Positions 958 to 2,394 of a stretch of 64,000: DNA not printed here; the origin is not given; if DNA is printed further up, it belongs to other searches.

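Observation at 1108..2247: Decayed threonyl-tRNA synthetase gene retained as an intact 379-codon ORF at the canonical thrS position upstream of infC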

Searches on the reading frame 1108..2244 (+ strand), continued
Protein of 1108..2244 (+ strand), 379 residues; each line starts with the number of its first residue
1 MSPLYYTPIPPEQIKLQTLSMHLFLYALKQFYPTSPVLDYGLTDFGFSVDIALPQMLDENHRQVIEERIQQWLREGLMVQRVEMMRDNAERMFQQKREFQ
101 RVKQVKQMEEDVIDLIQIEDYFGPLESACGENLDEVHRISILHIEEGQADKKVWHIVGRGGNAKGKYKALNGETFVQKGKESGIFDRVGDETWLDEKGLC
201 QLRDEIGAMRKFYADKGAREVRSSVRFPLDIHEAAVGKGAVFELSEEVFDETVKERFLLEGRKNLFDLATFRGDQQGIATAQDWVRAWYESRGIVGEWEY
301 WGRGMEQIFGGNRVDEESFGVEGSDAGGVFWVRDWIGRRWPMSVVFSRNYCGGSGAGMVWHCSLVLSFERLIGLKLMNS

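Call 35: find_related_loci(query=A3, collection=genome_contigs, flank=6000)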
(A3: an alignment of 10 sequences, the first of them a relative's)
Query A3 (572 aa) in genome_contigs; peptide patterns used: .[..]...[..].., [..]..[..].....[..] (x = any residue, [..] = any of these).
209 stretches matched a pattern; 36 encode a relative of the query (tblastn E <= 1e-3); 35 distinct loci.
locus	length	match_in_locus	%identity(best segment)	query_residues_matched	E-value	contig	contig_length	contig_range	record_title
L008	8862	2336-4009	46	1-564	3e-161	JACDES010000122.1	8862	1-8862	MAG: Parachlamydiaceae bacterium isolate MGR_bin366 SD2903_NODE_1301_length_8862_cov_2.940126, whole genome shotgun sequ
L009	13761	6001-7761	40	10-572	8e-139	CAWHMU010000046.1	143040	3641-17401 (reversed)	MAG: uncultured Chlamydiae bacterium isolate MFD02832.bin.3.201 genome assembly, contig: contig_9135, whole genome shotg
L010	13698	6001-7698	40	10-567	1e-134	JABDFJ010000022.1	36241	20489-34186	MAG: Chlamydiae bacterium isolate BWOrgHeat_Nextera10_MAG1 3300020972.a:Ga0206894_1035, whole genome shotgun sequence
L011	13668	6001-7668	41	14-572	6e-127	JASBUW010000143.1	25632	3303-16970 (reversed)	MAG: Parachlamydiaceae bacterium isolate BWSM_84 k141_157160, whole genome shotgun sequence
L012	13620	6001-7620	37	7-546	3e-118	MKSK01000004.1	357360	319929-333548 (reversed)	MAG: Chlamydiales bacterium 38-26 SCNpilot_expt_500_p_scaffold_19, whole genome shotgun sequence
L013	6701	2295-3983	37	10-567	4e-117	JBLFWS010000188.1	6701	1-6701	MAG: Chlamydiales bacterium isolate 3300053785_128 Ga0535658_0036593, whole genome shotgun sequence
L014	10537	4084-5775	35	13-568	2e-100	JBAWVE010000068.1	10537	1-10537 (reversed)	MAG: Parachlamydiaceae bacterium isolate ELA003 MAG003_68, whole genome shotgun sequence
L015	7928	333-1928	35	12-564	1e-90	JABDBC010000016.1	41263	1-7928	MAG: Chlamydiae bacterium isolate BWMinControl_Nextera80_MAG2 3300020740.a:Ga0207056_1017, whole genome shotgun sequence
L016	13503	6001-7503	37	15-549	9e-87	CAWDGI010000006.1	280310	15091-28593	MAG: Parachlamydiales bacterium isolate MFD06092.bin.2.154 genome assembly, contig: contig_67417, whole genome shotgun s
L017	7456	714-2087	35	12-464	7e-78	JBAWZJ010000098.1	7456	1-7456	MAG: Parachlamydiaceae bacterium isolate ELA112 MAG112_98, whole genome shotgun sequence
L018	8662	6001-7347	33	29-477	3e-74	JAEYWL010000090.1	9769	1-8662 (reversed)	MAG: Verrucomicrobia bacterium isolate OH_CBlB_266 k127_1796632, whole genome shotgun sequence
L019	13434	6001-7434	33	10-567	4e-67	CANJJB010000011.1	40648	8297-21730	MAG: Parachlamydiales bacterium isolate RH-23may17-1290 genome assembly, contig: RH-23may17-C6750, whole genome shotgun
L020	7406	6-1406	31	16-567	1e-59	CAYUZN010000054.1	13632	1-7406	MAG TPA_asm: uncultured bacterium isolate SRP292972_co3_114 genome assembly, contig: NODE_2068_length_13632_cov_4.784488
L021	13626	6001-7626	30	3-547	2e-72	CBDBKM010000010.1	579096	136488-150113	MAG: Chlamydiales bacterium isolate 6b1bf94d-6835-46bf-8ca5-1ec758719f37 genome assembly, contig: contig_10, whole genom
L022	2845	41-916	37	275-564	2e-57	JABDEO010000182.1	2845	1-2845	MAG: Chlamydiae bacterium isolate BWMinHeated_Nextera36_MAG4 3300020929.a:Ga0207104_1796, whole genome shotgun sequence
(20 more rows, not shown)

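Call 42: find_homologous_proteins(query=A3, max_evalue=1e-30)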
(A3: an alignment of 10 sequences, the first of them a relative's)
Query A3 (10 sequences) (572 aa, profile of the alignment): 1654 proteins with E <= 1e-30 among 8000 candidates; the best 120 are listed.
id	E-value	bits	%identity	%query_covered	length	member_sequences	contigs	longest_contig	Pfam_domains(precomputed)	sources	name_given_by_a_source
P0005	8.3e-248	842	36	98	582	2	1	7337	PF03129.26,PF00587.31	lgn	-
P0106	8.3e-248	842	39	94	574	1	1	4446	PF03129.26,PF00587.31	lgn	-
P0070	3.9e-243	826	100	100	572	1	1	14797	PF03129.26,PF00587.31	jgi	jgi:threonyl-tRNA synthetase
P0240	4.2e-234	796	43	97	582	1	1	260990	PF03129.26,PF00587.31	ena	-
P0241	3.9e-232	790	41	98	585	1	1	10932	PF03129.26,PF00587.31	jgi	-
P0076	3.0e-231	787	37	98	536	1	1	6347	PF03129.26,PF00587.31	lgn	-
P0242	4.5e-226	770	40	97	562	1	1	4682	PF03129.26,PF00587.31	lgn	-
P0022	7.7e-225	766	43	100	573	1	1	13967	PF03129.26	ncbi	-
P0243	3.4e-223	760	42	97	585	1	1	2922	PF03129.26,PF00587.31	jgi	jgi:threonyl-tRNA synthetase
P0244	4.1e-222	757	40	99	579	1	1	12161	PF03129.26,PF00587.31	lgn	-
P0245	6.9e-220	749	38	99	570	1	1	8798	PF03129.26,PF00587.31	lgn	-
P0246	9.5e-219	746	39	98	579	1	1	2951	PF03129.26,PF00587.31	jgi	jgi:threonyl-tRNA synthetase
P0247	5.5e-217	740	40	97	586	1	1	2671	PF03129.26,PF00587.31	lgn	-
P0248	1.4e-216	739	41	97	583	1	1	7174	PF03129.26,PF00587.31,PF07973.20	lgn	-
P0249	2.4e-210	718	35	97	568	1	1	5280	PF03129.26,PF00587.31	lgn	-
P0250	1.2e-209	716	42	100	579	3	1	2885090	PF03129.26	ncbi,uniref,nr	ncbi:putative threonine-tRNA ligase [Candidatus Protochlamydia naegleriophila]|uniref:Putative threo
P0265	3.5e-191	655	45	98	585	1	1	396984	PF03129.26,PF00587.31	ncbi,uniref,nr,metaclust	ncbi:His/Gly/Thr/Pro-type tRNA ligase C-terminal domain-containing protein [Candidatus Protochlamydi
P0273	1.3e-184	633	42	100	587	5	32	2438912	PF03129.26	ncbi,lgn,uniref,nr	ncbi:His/Gly/Thr/Pro-type tRNA ligase C-terminal domain-containing protein [Candidatus Protochlamydi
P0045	2.9e-163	563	36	98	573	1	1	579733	PF03129.26,PF00587.31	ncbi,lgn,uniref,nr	ncbi:His/Gly/Thr/Pro-type tRNA ligase C-terminal domain-containing protein [Parachlamydia sp. AcF125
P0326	4.2e-153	529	33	99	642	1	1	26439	PF03129.26,PF00587.31,PF07973.20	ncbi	-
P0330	1.2e-151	524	33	95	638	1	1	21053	PF03129.26,PF00587.31,PF07973.20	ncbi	-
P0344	1.2e-147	511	32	94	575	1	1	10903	PF03129.26,PF00587.31,PF07973.20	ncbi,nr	ncbi:MAG: threonine--tRNA ligase [Victivallales bacterium]|nr:threonine--tRNA ligase [Victivallales 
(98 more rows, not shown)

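Call 49: predict_structure(alignment_id=A1)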
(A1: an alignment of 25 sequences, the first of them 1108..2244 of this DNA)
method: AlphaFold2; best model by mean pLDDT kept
length: 379 residues; sequences in the alignment: 25
mean_pLDDT: 84.6   pTM: 0.74
mean pLDDT of the five models: 84.6, 84.5, 83.0, 82.8, 81.9
residues with pLDDT >= 90: 192; 70-90: 131; 50-70: 41; < 50: 15
segments of 3 or more residues with pLDDT < 50: 1-7, 252-255
pLDDT, mean of each block of 10 residues (from residue 1): 46 89 96 93 84 90 94 95 98 95 94 97 90 90 80 89 63 71 83 88 96 95 70 80 82 52 83 82 94 93 86 76 83 81 88 70 91 87
secondary structure, 60 per line:
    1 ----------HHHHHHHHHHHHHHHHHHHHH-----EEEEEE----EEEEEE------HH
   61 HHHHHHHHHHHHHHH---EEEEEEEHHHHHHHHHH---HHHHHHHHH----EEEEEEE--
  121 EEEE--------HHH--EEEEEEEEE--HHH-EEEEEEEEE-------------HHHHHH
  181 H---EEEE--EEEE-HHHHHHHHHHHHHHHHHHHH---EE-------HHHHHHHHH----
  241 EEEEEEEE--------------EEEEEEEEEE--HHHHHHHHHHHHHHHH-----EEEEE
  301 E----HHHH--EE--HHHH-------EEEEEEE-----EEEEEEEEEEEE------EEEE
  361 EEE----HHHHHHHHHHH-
elements in order: H11-31 E37-42 E47-52 H59-75 E79-85 H86-95 H99-107 E112-118 E121-124 E138-146 E153-161 H175-181 E185-188 E191-194 H196-215 H228-236 E241-248 E263-272 H275-290 E296-301 H306-309 H316-319 E327-333 E339-350 E357-363 H368-378

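Call 52: fold_search(model_id=the predicted structure, library=pdb)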
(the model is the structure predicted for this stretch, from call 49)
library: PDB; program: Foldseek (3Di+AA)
matches with E <= 10: 1039; with E <= 0.001: 374
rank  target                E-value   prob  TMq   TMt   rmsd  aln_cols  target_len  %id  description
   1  1qf6_A                3.2e-22  1.00  0.46  0.30  10.8       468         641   15  STRUCTURE OF E. COLI THREONYL-TRNA SYNTHETASE COMPLEXED WITH ITS COGNATE TRNA (released 1999-05-06)
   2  6vu9                  1.0e-20  1.00  0.42  0.27  14.1       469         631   15  Crystal structure of threonyl-tRNA synthetase (ThrRS) from Stenotrophomonas maltophilia K279a (released 2020-03-04)
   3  1nyq_B                4.3e-18  1.00  0.55  0.36   8.9       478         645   14  Structure of Staphylococcus aureus threonyl-tRNA synthetase complexed with an analogue of threonyl adenylate (released 2003-10-28)
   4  1nyq_A                8.3e-18  1.00  0.52  0.35   9.2       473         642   13  Structure of Staphylococcus aureus threonyl-tRNA synthetase complexed with an analogue of threonyl adenylate (released 2003-10-28)
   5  1nyr_B                2.9e-14  1.00  0.51  0.34   8.9       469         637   12  Structure of Staphylococcus aureus threonyl-tRNA synthetase complexed with ATP (released 2003-10-28)
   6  4p3n_A                4.3e-10  1.00  0.42  0.40   6.3       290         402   13  Structural Basis for Full-Spectrum Inhibition of Threonyl-tRNA Synthetase by Borrelidin 1 (released 2015-03-11)
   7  8wih_A                2.1e-09  1.00  0.42  0.40   5.9       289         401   12  Crystal structure of E. coli ThrS catalytic domain mutant G463A in complex with ATP (released 2024-07-24)
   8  8ou8_D                2.4e-09  1.00  0.42  0.40   5.8       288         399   13  Crystal structure of E. coli threonyl tRNA synthetase in complex with a TM84 analogue (released 2023-07-12)
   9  3wqy_B                3.9e-09  1.00  0.33  0.15  22.9       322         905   13  Crystal structure of Archaeoglobus fulgidus alanyl-tRNA synthetase in complex with wild-type tRNA(Ala) having G3.U70 (released 2014-06-18)
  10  6l2p_B                4.7e-09  1.00  0.41  0.39   6.9       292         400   13  Threonyl-tRNA synthetase from Salmonella enterica in the apo form (released 2020-01-15)
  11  8h99_B                5.9e-09  1.00  0.43  0.41   5.6       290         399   12  Crystal structure of E. coli ThrS catalytic domain mutant (released 2023-02-08)
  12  4ttv_A                6.3e-09  1.00  0.42  0.39   6.6       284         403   13  Crystal structure of human ThrRS complexing with a bioengineered macrolide BC194 (released 2015-09-30)
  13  9a7x_B                7.1e-09  1.00  0.34  0.15  21.4       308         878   13  Integrative model of ISPT-SYA by crosslinking MS and deep learning (released 2024-09-18)
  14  4hwo_A                9.1e-09  1.00  0.41  0.38   6.8       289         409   13  Crystal structure of E. coli Threonyl-tRNA synthetase bound to a novel inhibitor (released 2013-09-18)
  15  4hwo_B                9.7e-09  1.00  0.43  0.41   5.9       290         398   12  Crystal structure of E. coli Threonyl-tRNA synthetase bound to a novel inhibitor (released 2013-09-18)
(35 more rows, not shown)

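Call 56: find_encoding_contigs(protein=P0001, flank=10000, max_places=2)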
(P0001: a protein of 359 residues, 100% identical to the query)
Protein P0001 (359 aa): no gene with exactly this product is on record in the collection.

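Call 64: search_solved_structures(query=A1, max_evalue=0.001, show_alignments=1)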
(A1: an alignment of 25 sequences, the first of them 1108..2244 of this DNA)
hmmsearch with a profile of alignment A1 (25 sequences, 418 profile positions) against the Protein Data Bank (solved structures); distinct sequences matched with E-value up to 0.001: 29.
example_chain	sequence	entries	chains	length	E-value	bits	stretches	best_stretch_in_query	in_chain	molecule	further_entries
6vu9_A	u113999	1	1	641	2.1e-79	270.6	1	9-415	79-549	Threonine--tRNA ligase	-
1qf6_A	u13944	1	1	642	1.1e-68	235.3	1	9-415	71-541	THREONYL-TRNA SYNTHETASE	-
1nyq_A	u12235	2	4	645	5.5e-65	223.2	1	9-415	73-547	threonyl-tRNA synthetase 1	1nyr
4ttv_A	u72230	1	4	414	1.2e-44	156.2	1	169-415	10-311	Threonine--tRNA ligase, cytoplasmic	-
4hwt_A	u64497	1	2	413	1.8e-44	155.6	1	171-415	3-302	Threonine--tRNA ligase, cytoplasmic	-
4p3n_A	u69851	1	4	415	2.3e-44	155.2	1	170-415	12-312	Threonine--tRNA ligase, cytoplasmic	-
5zy9_C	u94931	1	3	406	2.6e-43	151.8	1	172-415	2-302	Threonyl-tRNA synthase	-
8h9a_A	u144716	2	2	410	2.1e-41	145.5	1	171-415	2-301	Threonine--tRNA ligase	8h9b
8h9c_A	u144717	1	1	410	3.1e-41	144.9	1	171-415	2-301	Threonine--tRNA ligase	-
8wij_B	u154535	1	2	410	7.7e-41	143.6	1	171-415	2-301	Threonine--tRNA ligase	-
4hwo_A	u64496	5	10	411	7.9e-41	143.6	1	171-415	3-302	Threonine--tRNA ligase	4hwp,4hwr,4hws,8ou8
4p3o_A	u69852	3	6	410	1.1e-40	143.1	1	171-415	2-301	Threonine--tRNA ligase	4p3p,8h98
6l2p_A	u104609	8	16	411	1.4e-40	142.7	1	171-415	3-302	Threonine--tRNA ligase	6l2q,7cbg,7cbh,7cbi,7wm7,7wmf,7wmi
1evk_A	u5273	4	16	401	1.5e-40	142.7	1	171-415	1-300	THREONYL-TRNA SYNTHETASE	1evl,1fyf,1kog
8h99_A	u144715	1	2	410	1.9e-40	142.3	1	171-415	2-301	Threonine--tRNA ligase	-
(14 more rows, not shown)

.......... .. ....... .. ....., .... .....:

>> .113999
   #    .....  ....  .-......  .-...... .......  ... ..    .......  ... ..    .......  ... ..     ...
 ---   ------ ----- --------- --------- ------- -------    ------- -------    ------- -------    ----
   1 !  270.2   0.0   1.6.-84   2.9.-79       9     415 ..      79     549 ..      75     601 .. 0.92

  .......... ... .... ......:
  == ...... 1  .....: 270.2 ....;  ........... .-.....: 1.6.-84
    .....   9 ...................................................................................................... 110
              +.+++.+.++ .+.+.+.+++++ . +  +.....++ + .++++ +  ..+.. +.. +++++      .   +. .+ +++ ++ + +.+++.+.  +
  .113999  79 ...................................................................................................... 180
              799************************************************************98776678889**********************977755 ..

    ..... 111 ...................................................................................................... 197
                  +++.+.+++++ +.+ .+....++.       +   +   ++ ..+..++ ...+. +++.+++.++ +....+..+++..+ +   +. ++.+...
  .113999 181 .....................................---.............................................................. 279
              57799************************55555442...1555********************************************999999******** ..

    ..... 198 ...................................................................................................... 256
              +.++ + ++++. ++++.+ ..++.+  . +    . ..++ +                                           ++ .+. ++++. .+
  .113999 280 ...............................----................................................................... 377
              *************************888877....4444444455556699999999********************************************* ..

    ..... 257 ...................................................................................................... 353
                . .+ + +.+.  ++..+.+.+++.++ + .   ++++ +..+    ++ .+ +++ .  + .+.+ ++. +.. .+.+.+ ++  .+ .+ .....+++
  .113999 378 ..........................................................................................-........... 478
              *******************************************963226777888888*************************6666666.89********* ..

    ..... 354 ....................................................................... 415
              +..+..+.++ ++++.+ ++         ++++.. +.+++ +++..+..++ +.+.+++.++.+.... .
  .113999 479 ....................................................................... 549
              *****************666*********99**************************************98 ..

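Call 68: find_encoding_contigs(protein=P0326, flank=6000, max_places=2)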
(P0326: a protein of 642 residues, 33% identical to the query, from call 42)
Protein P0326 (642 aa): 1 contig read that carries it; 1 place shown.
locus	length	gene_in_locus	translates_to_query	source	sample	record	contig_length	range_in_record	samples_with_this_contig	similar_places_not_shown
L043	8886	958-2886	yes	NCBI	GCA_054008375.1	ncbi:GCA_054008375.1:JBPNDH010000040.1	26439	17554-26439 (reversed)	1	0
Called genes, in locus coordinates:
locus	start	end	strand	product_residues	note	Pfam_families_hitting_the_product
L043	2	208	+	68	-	?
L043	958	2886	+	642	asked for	PF07973:tRNA_SAD, PF00587:tRNA-synt_2b, PF03129:HGTP_anticodon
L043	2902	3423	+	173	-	PF05198:IF3_N, PF00707:IF3_C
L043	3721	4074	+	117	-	PF00453:Ribosomal_L20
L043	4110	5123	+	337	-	PF02912:Phe_tRNA-synt_N, PF01409:tRNA-synt_2d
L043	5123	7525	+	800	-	PF01588:tRNA_bind, PF03483:B3_4, PF03484:B5, PF17759:tRNA_synthFbeta, PF03147:FDX-ACB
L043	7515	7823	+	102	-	PF18291:HU-HIG (weak), PF00216:Bac_DNA_binding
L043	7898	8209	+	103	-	PF00376:MerR, PF13411:MerR_1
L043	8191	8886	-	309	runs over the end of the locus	PF08668:HDOD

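Call 69: find_encoding_contigs(protein=P0330, flank=6000, max_places=2)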
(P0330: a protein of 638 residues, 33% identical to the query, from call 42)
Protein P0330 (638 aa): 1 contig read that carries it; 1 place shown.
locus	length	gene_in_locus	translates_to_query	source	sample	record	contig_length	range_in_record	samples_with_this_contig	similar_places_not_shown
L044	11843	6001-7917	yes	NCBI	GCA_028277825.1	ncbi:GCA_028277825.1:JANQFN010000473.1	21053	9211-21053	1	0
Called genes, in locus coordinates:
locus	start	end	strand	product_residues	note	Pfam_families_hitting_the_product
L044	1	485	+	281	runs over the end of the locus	PF01416:PseudoU_synth_1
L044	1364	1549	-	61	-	-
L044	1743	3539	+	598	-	PF02518:HATPase_c (weak), PF13589:HATPase_c_3, PF01119:DNA_mis_repair, PF08676:MutL_C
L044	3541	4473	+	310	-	PF01745:IPT, PF01715:IPPT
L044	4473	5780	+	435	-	-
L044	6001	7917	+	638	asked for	PF07973:tRNA_SAD, PF00587:tRNA-synt_2b, PF03129:HGTP_anticodon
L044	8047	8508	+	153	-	PF05198:IF3_N, PF00707:IF3_C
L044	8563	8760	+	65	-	PF01632:Ribosomal_L35p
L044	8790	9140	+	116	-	PF00453:Ribosomal_L20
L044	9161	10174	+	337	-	PF02912:Phe_tRNA-synt_N, PF01409:tRNA-synt_2d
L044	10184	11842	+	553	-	?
